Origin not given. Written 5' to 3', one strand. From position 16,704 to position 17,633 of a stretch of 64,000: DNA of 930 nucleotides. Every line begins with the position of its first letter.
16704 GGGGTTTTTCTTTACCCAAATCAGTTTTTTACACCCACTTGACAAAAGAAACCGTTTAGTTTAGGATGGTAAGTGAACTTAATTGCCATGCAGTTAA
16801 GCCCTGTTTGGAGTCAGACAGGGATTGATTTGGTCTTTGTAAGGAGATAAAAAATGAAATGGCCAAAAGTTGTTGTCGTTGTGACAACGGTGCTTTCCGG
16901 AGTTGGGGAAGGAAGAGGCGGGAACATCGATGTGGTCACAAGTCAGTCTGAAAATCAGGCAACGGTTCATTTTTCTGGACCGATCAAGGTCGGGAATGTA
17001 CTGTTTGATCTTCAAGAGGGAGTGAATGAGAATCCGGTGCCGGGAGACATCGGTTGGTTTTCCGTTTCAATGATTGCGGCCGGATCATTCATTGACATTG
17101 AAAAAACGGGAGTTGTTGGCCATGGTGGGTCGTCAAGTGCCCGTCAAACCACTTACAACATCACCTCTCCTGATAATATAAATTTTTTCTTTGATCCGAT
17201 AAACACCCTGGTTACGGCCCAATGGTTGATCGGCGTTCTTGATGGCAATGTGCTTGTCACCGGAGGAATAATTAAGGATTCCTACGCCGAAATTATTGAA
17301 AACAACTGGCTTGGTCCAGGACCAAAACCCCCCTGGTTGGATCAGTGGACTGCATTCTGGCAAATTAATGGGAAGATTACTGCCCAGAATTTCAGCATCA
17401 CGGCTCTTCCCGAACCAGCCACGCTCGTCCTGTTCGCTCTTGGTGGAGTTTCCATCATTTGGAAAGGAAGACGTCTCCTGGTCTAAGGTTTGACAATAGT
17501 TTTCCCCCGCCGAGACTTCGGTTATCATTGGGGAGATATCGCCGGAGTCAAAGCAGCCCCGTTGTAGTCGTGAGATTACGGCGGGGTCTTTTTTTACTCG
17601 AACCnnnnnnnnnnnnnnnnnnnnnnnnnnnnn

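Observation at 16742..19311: Canonical PEP-CTERM protein adjacent to a multi-TM sensor histidine kinase in a reduced genome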

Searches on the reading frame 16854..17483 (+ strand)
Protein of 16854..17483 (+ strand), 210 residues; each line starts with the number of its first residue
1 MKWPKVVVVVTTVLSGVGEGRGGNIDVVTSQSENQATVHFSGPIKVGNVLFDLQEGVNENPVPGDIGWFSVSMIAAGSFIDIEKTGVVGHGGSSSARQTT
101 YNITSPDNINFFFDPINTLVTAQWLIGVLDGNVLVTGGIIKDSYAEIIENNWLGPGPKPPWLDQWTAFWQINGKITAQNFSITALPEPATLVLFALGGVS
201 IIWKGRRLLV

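Call 6: search_protein_families(library=ncbifam, proteins=[window:16854-17483:+], max_evalue=0.01)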
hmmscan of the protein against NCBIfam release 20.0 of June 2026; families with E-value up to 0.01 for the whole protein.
window:16854-17483:+ (210 aa): 2 families
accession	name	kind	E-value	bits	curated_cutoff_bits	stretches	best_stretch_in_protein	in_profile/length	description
TIGR02595.1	PEP_CTERM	domain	0.0056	17.4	16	0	186-204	2-20/24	PEP-CTERM sorting domain-containing protein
NF038129.1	PEP_NF038129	equivalog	0.009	15.9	65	0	170-207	156-193/194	NF038129 family PEP-CTERM protein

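Call 7: search_protein_families(library=pfam, proteins=[window:16854-17483:+], max_evalue=0.01)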
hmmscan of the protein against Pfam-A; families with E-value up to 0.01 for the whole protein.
window:16854-17483:+ (210 aa): 1 family
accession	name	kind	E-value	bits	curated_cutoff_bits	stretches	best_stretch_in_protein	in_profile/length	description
PF07589.16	PEP-CTERM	-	0.00018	21.9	20.7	1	186-207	3-24/24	PEP-CTERM motif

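Call 16: find_homologous_proteins(query=window:16854-17483:+, max_evalue=0.001)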
Query window:16854-17483:+ (210 aa): 1 proteins with E <= 0.001 among 906 candidates.
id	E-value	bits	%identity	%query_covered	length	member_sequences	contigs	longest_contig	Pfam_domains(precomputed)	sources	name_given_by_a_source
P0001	4.9e-135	466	100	100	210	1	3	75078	-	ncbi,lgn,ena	ncbi:MAG: PEP-CTERM sorting domain-containing protein [Patescibacteria group bacterium]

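Call 17: find_encoding_contigs(protein=P0001, flank=10000, max_places=6)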
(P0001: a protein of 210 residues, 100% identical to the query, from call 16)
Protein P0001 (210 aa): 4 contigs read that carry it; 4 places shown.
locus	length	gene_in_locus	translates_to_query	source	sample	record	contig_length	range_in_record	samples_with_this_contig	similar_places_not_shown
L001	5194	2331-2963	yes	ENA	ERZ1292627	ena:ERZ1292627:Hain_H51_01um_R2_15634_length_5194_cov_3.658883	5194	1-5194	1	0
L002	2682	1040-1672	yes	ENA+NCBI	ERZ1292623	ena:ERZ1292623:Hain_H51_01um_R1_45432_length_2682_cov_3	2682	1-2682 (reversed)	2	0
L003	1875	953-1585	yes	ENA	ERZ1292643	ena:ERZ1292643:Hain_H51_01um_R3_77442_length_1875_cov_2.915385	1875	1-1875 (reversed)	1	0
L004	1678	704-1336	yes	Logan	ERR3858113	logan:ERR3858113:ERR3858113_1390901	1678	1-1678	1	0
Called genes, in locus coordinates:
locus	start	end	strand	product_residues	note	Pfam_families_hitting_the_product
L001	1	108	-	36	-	?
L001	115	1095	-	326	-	PF00579:tRNA-synt_1b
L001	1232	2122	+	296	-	-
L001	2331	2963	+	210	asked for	-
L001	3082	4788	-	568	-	PF00512:HisKA, PF02518:HATPase_c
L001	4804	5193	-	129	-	?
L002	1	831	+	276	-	?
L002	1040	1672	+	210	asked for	-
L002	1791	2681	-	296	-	PF00512:HisKA, PF02518:HATPase_c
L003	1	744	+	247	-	?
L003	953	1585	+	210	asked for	-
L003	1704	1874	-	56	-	?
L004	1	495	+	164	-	?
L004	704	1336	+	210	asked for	-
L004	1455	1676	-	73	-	?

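Call 23: search_protein_families(library=ncbifam, proteins=[window:16854-17411:+], max_evalue=10)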
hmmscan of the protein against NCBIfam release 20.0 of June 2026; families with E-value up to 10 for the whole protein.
window:16854-17411:+ (186 aa): 0 families

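Call 24: search_protein_families(library=pfam, proteins=[window:16854-17411:+], max_evalue=10)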
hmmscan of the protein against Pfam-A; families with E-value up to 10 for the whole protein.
window:16854-17411:+ (186 aa): 0 families

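Call 36: search_protein_representatives(protein=window:16854-17483:+)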
Query: 210 residues. Proteins with E-value up to 0.001 (for the whole library): 15; up to 1e-10: 2; up to 1e-30: 1. The best 15 are listed.
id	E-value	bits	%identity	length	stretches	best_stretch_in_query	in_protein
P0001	1.6e-135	466.2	100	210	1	1-210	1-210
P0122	3.2e-14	69.6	35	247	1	20-207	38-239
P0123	1.5e-09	54.3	38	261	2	116-208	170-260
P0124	3.0e-09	53.4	45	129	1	131-208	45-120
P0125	2.9e-07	46.8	34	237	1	29-209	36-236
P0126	2.2e-06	44.0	30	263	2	127-202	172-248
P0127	9.3e-06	41.9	33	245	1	126-202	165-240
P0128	4.5e-05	39.7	35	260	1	126-207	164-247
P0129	4.7e-05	39.6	42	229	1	126-206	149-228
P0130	7.9e-05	38.9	35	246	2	137-208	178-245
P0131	1.5e-04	38.0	58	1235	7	20-42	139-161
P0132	1.7e-04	37.8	43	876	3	178-207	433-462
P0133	1.9e-04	37.6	35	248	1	127-207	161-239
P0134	4.3e-04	36.5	35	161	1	122-194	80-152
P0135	4.7e-04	36.4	33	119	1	125-207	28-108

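Call 38: list_cluster_members(proteins=[P0122, P0123, P0124, P0125, P0126, P0127, P0128, P0129, P0130, P0133])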
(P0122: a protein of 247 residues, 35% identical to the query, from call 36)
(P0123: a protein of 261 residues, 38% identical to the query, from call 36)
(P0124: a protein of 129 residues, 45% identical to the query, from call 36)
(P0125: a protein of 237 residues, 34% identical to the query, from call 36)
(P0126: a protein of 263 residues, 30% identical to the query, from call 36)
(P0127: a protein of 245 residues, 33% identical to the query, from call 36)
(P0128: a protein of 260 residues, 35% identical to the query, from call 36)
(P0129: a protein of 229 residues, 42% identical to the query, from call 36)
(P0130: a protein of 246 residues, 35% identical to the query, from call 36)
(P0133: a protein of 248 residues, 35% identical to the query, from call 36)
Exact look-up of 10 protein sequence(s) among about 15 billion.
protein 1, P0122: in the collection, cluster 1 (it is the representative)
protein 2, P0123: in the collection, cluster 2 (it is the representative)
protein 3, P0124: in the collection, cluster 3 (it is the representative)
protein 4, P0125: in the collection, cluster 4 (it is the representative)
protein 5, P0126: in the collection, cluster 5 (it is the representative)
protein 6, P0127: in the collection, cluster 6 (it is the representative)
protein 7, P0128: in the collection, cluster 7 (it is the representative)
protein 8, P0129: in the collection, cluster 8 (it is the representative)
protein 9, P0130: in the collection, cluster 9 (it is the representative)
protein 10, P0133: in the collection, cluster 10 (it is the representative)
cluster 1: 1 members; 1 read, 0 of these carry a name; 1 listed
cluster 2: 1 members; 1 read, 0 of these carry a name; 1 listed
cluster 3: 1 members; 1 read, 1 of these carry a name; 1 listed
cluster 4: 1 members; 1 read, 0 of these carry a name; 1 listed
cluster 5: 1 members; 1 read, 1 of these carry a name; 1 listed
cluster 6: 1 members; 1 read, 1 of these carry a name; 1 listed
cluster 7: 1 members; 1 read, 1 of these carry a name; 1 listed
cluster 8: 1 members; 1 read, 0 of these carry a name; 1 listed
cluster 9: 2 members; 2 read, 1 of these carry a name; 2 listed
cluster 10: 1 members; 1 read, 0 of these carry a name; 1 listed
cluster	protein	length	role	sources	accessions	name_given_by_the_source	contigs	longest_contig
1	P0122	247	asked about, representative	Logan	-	-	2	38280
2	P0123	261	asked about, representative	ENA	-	-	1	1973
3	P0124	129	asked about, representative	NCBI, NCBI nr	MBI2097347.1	MAG: PEP-CTERM sorting domain-containing protein [Candidatus Vogelbacteria bacterium] | PEP-CTERM sorting domain-containing protein [Candidatus Vogelbacteria bacterium]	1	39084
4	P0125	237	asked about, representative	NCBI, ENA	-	-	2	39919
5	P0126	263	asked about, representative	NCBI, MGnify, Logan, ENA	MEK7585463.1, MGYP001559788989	MAG: PEP-CTERM sorting domain-containing protein [Patescibacteria group bacterium] | CR=1 FL=1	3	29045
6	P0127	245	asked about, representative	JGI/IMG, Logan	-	hypothetical protein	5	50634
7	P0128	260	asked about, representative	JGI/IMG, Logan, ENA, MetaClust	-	\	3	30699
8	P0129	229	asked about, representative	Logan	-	-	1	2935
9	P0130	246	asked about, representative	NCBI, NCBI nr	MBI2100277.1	MAG: PEP-CTERM sorting domain-containing protein [Candidatus Vogelbacteria bacterium] | PEP-CTERM sorting domain-containing protein [Candidatus Vogelbacteria bacterium]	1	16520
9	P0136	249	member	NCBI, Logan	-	-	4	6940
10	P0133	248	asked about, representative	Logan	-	-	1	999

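Call 45: find_homologous_proteins(query=A1, max_evalue=0.001)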
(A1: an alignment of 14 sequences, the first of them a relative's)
Query A1 (14 sequences) (210 aa, profile of the alignment): 5 proteins with E <= 0.001 among 8000 candidates.
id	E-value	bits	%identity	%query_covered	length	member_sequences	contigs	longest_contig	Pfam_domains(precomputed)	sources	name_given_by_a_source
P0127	2.6e-61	225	29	54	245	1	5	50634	-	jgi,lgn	jgi:hypothetical protein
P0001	2.8e-52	196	100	100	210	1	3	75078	-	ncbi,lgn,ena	ncbi:MAG: PEP-CTERM sorting domain-containing protein [Patescibacteria group bacterium]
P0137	2.1e-43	167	36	47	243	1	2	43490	-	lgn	-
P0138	1.8e-42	164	33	39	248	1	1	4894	-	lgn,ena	-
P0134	9.4e-41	158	33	36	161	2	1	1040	-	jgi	jgi:hypothetical protein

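Call 46: find_encoding_contigs(protein=P0127, flank=10000, max_places=3)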
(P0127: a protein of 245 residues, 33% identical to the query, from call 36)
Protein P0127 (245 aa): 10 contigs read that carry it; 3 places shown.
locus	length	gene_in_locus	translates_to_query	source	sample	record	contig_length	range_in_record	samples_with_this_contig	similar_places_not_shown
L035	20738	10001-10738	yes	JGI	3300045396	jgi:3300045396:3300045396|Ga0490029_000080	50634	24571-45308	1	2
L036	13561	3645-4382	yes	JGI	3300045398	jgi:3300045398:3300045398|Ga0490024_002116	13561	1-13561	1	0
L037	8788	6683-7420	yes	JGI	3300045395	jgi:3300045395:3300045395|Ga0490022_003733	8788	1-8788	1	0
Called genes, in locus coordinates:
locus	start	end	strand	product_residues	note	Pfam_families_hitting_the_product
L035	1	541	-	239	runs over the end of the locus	PF02096:60KD_IMP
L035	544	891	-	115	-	PF00825:Ribonuclease_P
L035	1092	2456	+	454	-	PF11638:DnaA_N, PF00308:Bac_DnaA, PF01695:IstB_IS21, PF00004:AAA (weak), PF13173:AAA_14 (weak), PF08299:Bac_DnaA_C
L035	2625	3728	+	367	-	PF00712:DNA_pol3_beta, PF02767:DNA_pol3_beta_2, PF02768:DNA_pol3_beta_3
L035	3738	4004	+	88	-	-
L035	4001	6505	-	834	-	PF00912:Transgly, PF00905:Transpeptidase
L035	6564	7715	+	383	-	PF00579:tRNA-synt_1b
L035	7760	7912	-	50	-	-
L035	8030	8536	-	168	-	PF02075:RuvC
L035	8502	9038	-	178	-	PF20772:TACO1_YebC_N, PF01709:Transcrip_reg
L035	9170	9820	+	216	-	-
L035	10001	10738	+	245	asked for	-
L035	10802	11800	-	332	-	PF06068:TIP49 (faint), PF05496:RuvB_N, PF13191:AAA_16 (faint), PF00004:AAA, PF07728:AAA_5 (weak), PF17864:AAA_lid_4, PF05491:WHD_RuvB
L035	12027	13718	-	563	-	PF05157:MshEN, PF00437:T2SSE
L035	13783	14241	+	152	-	PF02308:MgtC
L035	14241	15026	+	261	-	PF03372:Exo_endo_phos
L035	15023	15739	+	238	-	PF21694:DNA_pol3_delta_C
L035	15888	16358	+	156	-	PF00588:SpoU_methylase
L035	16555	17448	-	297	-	PF01149:Fapy_DNA_glyco, PF06831:H2TH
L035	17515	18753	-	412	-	PF08245:Mur_ligase_M, PF02875:Mur_ligase_C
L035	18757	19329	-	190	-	PF01330:RuvA_N, PF00633:HHH (faint), PF14520:HHH_5, PF21176:RecR_HhH (faint), PF07499:RuvA_C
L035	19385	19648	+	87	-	PF01649:Ribosomal_S20p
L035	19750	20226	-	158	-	-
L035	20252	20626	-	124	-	PF00583:Acetyltransf_1, PF13302:Acetyltransf_3, PF13508:Acetyltransf_7 (weak)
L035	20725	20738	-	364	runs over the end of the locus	PF00465:Fe-ADH (faint), PF13685:Fe-ADH_2, PF01761:DHQ_synthase, PF24621:DHQS_C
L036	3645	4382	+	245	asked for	-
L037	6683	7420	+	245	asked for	-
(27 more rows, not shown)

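Call 47: find_encoding_contigs(protein=P0137, flank=10000, max_places=3)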
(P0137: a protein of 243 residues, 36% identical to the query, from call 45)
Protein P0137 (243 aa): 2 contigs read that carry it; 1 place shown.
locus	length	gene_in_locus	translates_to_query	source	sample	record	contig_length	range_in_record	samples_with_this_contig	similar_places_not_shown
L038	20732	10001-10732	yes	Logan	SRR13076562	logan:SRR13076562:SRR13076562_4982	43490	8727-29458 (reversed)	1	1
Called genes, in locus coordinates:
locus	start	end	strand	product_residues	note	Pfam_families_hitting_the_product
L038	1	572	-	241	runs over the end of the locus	PF02096:60KD_IMP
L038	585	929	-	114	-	PF00825:Ribonuclease_P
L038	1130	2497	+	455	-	PF11638:DnaA_N, PF00308:Bac_DnaA, PF01695:IstB_IS21, PF00004:AAA (weak), PF13173:AAA_14 (weak), PF08299:Bac_DnaA_C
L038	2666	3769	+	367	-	PF00712:DNA_pol3_beta, PF02767:DNA_pol3_beta_2, PF02768:DNA_pol3_beta_3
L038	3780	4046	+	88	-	-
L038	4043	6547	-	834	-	PF00912:Transgly, PF00905:Transpeptidase, PF17957:Big_7 (weak)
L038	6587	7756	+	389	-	PF00579:tRNA-synt_1b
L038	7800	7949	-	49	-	-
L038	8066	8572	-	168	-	PF02075:RuvC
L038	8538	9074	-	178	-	PF20772:TACO1_YebC_N, PF01709:Transcrip_reg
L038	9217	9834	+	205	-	-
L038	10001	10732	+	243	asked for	-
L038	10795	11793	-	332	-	PF06068:TIP49 (faint), PF05496:RuvB_N, PF13191:AAA_16 (faint), PF00004:AAA, PF07728:AAA_5 (weak), PF17864:AAA_lid_4, PF05491:WHD_RuvB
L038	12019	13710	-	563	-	PF05157:MshEN (weak), PF00437:T2SSE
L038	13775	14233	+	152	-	PF02308:MgtC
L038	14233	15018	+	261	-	PF03372:Exo_endo_phos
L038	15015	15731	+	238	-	PF21694:DNA_pol3_delta_C (weak)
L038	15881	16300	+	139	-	PF00588:SpoU_methylase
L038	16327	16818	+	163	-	-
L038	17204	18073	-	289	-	PF01149:Fapy_DNA_glyco, PF06831:H2TH, PF06827:zf-FPG_IleRS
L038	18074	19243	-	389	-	PF08245:Mur_ligase_M, PF02875:Mur_ligase_C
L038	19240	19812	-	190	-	PF01330:RuvA_N, PF00633:HHH (faint), PF21176:RecR_HhH (faint), PF14520:HHH_5, PF07499:RuvA_C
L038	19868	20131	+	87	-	PF01649:Ribosomal_S20p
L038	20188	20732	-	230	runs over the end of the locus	-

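Call 50: predict_structure(protein=window:16854-17483:+)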
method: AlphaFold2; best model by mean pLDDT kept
length: 210 residues; sequences in the alignment: 1
mean_pLDDT: 39.6   pTM: 0.35
mean pLDDT of the five models: 39.6, 29.8, 29.2, 27.9, 25.6
residues with pLDDT >= 90: 0; 70-90: 0; 50-70: 27; < 50: 183
segments of 3 or more residues with pLDDT < 50: 1-38, 40-122, 128-133, 142-146, 164-204, 206-210
pLDDT, mean of each block of 10 residues (from residue 1): 35 38 47 47 41 38 35 28 26 28 32 37 49 50 48 54 48 35 36 40 41
secondary structure, 60 per line:
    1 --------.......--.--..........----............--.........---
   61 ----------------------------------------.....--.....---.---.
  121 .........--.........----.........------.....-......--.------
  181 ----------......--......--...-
elements in order: E9-15 E21-30 E35-46 E49-57 E101-105 E108-112 E120-129 E132-140 E145-153 H160-164 E166-171 E191-196 E199-204 E207-209

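Call 67: predict_structure(alignment_id=A3)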
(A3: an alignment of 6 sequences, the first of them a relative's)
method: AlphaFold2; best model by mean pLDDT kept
length: 210 residues; sequences in the alignment: 6
mean_pLDDT: 72.9   pTM: 0.61
mean pLDDT of the five models: 72.9, 70.7, 57.4, 45.3, 40.8
residues with pLDDT >= 90: 5; 70-90: 145; 50-70: 37; < 50: 23
segments of 3 or more residues with pLDDT < 50: 1-22
pLDDT, mean of each block of 10 residues (from residue 1): 31 34 71 87 84 82 82 87 60 79 74 75 81 86 86 86 88 81 65 57 56
secondary structure, 60 per line:
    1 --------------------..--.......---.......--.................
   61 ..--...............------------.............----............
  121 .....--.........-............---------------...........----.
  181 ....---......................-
elements in order: E25-31 E35-41 E44-62 E65-79 E92-104 E109-125 E128-136 E138-149 E165-175 E180-184 H188-209

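Call 70: fold_search(model_id=the predicted structure, library=pdb)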
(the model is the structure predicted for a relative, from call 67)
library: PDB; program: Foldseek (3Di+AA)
matches with E <= 10: 673; with E <= 0.001: 0
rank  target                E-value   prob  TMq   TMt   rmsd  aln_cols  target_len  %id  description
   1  2byq_C                1.5e-02  0.18  0.14  0.13  15.0       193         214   10  Crystal structure of Aplysia californica AChBP in complex with epibatidine (released 2005-10-05)
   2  2vl0_A                2.0e-02  0.54  0.18  0.14  11.2       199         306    8  X-ray structure of a pentameric ligand gated ion channel from Erwinia chrysanthemi (ELIC) (released 2008-03-11)
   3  4twd_A                2.6e-02  0.35  0.17  0.14  10.7       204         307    9  X-ray structure of a pentameric ligand gated ion channel from Erwinia chrysanthemi (ELIC) in complex with memantine (released 2014-09-24)
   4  2ymd_A                2.6e-02  0.18  0.14  0.14  13.9       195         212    9  Crystal structure of a mutant binding protein (5HTBP-AChBP) in complex with serotonin (5-hydroxytryptamine) (released 2012-12-12)
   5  2wnc_C                2.7e-02  0.16  0.14  0.14  13.8       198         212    9  Crystal structure of Aplysia ACHBP in complex with tropisetron (released 2009-09-01)
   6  9g60_A                3.0e-02  0.21  0.15  0.11  12.5       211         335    9  CryoEM structure of human rho1 GABAA receptor in complex with muscimol and neurosteroid THDOC in the primed state (released 2025-07-30)
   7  5heu_A                3.5e-02  0.20  0.15  0.12  11.8       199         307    7  Pentameric ligand-gated ion channel ELIC mutant A257Y (released 2016-03-02)
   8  3sio_C                3.5e-02  0.18  0.15  0.15  15.1       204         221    9  Ac-AChBP ligand binding domain (not including beta 9-10 linker) mutated to human alpha-7 nAChR (released 2011-10-26)
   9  9fre_A                3.5e-02  0.16  0.14  0.11  12.1       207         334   10  CryoEM structure of human rho1 GABAA receptor in complex with THIP (released 2025-07-02)
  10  5ain_A                3.7e-02  0.12  0.14  0.15  15.1       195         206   11  Varenicline Interactions at the 5HT3 Receptor Ligand Binding Site are Revealed by 5HTBP (released 2015-03-25)
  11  3rqu_A                4.0e-02  0.44  0.18  0.14  11.1       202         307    8  Crystal structure of a prokaryotic pentameric ligand-gated ion channel, ELIC (released 2012-03-07)
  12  1v2b_B                4.7e-02  0.15  0.13  0.16  20.2       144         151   12  Crystal Structure of PsbP Protein in the Oxygen-Evolving Complex of Photosystem II from Higher Plants (released 2004-05-18)
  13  5oal_N                4.7e-02  0.13  0.14  0.14  15.3       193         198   11  Crystal structure of mutant AChBP in complex with strychnine (T53F, Q74R, Y110A, I135S, G162E) (released 2018-08-01)
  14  5hew_A                4.9e-02  0.20  0.14  0.11  11.7       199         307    8  Pentameric ligand-gated ion channel ELIC mutant T28D (released 2016-03-02)
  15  2bys_B                4.9e-02  0.12  0.13  0.13  14.1       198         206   10  CRYSTAL STRUCTURE OF ACHBP FROM APLYSIA CALIFORNICA IN complex with lobeline (released 2005-10-05)
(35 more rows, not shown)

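Call 72: find_encoding_contigs(protein=P0125, flank=10000, max_places=2)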
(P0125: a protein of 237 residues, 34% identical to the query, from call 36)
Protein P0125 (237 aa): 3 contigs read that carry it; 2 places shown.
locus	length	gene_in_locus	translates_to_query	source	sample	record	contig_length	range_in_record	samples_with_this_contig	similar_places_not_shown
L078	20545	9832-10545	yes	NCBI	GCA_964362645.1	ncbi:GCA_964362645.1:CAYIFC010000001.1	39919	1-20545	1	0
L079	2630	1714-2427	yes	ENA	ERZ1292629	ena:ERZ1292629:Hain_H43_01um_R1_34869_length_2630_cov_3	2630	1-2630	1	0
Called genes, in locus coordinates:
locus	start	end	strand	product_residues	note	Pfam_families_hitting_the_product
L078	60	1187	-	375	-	PF03033:Glyco_transf_28, PF04101:Glyco_tran_28_C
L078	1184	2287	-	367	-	PF01098:FTSW_RODA_SPOVE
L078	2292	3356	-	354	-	PF00953:Glycos_transf_4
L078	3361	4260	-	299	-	PF00768:Peptidase_S11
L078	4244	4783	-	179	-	PF04079:SMC_ScpB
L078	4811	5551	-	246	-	PF02616:SMC_ScpA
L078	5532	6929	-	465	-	PF01336:tRNA_anti-codon, PF00152:tRNA-synt_2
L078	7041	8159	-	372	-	PF01551:Peptidase_M23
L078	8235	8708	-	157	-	-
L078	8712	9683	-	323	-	PF00579:tRNA-synt_1b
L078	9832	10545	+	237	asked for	PF07589:PEP_exosort_dom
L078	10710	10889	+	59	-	-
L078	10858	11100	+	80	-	-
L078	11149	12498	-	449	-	PF00512:HisKA, PF02518:HATPase_c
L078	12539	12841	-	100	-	-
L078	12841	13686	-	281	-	-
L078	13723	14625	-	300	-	PF09924:LPG_synthase_C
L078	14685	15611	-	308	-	PF00892:EamA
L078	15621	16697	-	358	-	PF00226:DnaJ, PF01556:DnaJ_C, PF00684:DnaJ_CXXCXGXG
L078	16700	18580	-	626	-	PF00012:HSP70, PF06723:MreB_Mbl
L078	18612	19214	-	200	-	PF01025:GrpE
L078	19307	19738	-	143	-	-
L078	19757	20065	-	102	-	-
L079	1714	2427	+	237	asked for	PF07589:PEP_exosort_dom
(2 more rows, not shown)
